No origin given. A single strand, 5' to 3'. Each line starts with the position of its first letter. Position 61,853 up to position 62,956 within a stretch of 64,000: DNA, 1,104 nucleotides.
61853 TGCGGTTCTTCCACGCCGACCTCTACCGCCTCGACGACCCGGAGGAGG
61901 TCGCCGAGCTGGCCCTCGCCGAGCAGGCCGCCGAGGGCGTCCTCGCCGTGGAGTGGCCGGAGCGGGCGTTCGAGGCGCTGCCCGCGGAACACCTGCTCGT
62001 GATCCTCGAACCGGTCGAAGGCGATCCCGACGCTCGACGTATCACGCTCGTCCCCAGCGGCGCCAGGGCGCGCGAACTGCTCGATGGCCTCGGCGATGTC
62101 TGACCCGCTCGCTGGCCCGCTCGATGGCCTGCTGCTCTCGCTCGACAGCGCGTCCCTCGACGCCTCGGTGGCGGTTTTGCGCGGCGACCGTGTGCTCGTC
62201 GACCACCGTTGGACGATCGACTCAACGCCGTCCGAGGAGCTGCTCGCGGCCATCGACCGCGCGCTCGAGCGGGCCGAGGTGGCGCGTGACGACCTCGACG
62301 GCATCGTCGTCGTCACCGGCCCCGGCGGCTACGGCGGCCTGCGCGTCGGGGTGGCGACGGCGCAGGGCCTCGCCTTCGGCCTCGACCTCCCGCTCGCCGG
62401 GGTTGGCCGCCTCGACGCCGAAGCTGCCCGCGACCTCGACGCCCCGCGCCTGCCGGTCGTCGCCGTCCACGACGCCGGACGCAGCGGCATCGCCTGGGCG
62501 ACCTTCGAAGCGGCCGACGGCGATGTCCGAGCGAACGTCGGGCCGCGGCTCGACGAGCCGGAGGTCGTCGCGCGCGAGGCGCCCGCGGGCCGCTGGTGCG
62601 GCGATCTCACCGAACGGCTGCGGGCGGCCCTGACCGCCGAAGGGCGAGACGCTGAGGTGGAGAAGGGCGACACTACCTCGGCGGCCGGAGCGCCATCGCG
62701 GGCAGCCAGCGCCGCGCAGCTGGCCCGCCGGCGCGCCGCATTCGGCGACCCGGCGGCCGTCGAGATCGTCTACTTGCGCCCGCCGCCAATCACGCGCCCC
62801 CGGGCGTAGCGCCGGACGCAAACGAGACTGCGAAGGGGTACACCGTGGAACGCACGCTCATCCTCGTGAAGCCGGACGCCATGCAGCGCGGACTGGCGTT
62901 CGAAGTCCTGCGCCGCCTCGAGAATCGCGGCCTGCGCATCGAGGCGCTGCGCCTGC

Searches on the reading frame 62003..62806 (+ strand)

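Call 74: search_protein_families(library=pfam, proteins=[window:62003-62806:+], max_evalue=0.00001)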
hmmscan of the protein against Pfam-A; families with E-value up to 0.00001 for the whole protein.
window:62003-62806:+ (268 aa): 1 family
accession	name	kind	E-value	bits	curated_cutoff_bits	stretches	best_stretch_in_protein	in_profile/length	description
PF00814.31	TsaD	-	2.1e-24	87.1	24.8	1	77-190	30-148/264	tRNA N6-adenosine threonylcarbamoyltransferase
